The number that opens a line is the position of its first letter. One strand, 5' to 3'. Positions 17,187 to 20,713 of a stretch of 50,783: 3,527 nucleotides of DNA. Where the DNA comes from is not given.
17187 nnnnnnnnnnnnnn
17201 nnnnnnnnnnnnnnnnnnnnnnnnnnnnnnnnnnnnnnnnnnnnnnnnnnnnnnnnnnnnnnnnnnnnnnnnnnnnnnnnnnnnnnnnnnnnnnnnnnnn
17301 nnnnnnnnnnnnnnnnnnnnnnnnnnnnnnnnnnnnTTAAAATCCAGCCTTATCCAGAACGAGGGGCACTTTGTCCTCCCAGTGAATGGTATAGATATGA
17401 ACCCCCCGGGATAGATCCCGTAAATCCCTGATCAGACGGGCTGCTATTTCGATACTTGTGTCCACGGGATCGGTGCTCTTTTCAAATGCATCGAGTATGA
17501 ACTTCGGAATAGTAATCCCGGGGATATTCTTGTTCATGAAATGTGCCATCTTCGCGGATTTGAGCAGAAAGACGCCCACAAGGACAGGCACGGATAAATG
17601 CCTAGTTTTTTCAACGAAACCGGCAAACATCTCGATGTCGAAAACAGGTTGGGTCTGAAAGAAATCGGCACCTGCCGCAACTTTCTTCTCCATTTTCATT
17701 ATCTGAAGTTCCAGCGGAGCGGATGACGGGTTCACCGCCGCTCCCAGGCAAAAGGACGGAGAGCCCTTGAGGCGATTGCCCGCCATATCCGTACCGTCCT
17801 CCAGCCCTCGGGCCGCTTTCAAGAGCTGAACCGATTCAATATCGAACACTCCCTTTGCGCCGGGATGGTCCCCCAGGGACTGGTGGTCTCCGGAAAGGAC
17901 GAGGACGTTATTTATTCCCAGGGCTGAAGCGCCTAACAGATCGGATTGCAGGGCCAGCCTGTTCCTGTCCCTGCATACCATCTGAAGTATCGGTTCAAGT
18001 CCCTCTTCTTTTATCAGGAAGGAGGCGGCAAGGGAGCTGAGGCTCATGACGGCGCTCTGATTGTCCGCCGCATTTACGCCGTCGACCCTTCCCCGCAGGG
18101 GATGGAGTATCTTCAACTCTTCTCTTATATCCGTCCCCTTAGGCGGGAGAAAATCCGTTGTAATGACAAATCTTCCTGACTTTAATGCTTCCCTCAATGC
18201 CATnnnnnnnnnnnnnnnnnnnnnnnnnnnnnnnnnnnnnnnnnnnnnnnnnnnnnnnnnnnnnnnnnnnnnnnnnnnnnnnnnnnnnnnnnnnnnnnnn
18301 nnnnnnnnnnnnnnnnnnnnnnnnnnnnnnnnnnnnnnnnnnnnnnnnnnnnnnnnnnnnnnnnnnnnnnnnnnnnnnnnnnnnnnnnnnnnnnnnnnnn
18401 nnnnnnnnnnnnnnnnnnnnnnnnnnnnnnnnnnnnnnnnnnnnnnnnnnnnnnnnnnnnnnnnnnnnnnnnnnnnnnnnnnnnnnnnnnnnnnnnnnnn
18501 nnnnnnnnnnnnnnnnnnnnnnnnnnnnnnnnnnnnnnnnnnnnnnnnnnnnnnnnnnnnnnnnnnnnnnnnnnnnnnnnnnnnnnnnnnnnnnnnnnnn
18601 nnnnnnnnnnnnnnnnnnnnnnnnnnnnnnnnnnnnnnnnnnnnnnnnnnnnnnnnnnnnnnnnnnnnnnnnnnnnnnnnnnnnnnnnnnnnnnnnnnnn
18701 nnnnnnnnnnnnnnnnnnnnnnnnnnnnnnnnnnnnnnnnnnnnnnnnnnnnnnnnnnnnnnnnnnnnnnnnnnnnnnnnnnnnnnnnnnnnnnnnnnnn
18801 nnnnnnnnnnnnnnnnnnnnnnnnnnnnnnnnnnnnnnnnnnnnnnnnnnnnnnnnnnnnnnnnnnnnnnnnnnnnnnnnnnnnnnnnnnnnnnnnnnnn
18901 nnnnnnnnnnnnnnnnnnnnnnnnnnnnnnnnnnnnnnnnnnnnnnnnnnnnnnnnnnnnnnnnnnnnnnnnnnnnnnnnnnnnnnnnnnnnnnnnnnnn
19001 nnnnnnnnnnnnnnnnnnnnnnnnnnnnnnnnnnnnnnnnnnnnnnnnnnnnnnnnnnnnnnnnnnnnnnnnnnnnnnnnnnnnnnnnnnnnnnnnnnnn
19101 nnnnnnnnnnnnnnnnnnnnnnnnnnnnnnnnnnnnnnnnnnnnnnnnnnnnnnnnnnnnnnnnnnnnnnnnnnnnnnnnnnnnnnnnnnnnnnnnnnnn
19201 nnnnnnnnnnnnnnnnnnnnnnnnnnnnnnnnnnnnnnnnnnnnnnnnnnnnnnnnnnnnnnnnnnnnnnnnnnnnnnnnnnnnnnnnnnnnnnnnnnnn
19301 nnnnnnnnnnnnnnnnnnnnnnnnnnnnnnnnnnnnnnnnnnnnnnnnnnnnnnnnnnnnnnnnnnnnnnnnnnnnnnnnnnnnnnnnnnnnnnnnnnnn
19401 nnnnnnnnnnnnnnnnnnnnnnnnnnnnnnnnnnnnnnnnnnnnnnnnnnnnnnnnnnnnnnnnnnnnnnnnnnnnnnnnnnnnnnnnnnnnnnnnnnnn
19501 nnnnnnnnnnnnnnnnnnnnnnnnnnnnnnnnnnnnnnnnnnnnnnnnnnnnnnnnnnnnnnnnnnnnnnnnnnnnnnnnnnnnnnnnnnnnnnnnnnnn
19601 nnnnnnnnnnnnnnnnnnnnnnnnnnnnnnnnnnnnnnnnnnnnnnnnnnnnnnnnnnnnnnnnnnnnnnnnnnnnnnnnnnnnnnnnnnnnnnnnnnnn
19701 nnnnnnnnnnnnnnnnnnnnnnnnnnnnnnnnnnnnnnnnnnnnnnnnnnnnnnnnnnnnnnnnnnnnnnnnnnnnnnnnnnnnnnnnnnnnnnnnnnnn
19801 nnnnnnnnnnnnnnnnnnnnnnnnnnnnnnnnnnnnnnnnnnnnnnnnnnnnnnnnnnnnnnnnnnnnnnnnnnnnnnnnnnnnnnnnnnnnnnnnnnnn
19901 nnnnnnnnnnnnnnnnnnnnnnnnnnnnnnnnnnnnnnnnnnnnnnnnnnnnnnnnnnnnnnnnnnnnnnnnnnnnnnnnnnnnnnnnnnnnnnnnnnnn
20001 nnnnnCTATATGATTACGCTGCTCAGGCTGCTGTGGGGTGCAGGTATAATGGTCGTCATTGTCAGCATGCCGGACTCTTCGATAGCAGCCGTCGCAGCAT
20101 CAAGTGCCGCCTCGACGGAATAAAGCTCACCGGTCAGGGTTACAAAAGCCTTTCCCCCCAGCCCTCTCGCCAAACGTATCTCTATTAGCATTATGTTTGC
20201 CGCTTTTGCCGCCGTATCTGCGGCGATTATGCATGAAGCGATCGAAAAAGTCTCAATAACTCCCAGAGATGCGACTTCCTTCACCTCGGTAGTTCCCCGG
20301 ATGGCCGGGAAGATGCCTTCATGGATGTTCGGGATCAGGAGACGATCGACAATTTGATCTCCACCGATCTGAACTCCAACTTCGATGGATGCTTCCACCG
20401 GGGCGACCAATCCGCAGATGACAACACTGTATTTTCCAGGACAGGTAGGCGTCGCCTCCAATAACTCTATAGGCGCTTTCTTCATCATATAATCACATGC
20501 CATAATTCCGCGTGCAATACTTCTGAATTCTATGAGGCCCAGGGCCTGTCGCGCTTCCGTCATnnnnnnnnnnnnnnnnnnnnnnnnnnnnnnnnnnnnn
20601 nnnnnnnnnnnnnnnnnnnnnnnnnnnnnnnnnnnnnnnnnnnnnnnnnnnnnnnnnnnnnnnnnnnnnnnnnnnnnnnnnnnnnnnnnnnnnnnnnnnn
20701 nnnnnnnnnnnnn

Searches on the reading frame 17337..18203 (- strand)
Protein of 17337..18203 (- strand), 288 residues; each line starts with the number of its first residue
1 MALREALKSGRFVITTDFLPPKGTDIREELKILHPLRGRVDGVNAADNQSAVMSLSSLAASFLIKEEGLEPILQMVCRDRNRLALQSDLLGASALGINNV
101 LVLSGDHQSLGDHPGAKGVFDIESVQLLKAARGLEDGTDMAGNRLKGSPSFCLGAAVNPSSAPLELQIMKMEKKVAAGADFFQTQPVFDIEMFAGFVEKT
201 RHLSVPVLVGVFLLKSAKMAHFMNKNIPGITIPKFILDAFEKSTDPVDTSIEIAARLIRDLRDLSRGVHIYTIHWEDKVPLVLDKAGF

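Call 50: search_protein_families(library=pfam, proteins=[window:17337-18203:-], max_evalue=0.00001)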
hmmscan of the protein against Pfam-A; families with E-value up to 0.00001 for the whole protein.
window:17337-18203:- (288 aa): 1 family
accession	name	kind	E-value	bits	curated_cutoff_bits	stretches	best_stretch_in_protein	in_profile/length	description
PF02219.23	MTHFR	-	7.6e-35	121.1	24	1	3-287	2-287/287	Methylenetetrahydrofolate reductase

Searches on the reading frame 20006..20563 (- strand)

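Call 50: search_protein_families(library=pfam, proteins=[window:20006-20563:-], max_evalue=0.00001)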
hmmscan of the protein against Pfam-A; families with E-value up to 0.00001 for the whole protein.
window:20006-20563:- (185 aa): 1 family
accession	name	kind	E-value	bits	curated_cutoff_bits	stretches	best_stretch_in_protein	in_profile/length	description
PF00936.24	BMC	-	3e-42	142.9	24.5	2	7-79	1-74/75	BMC domain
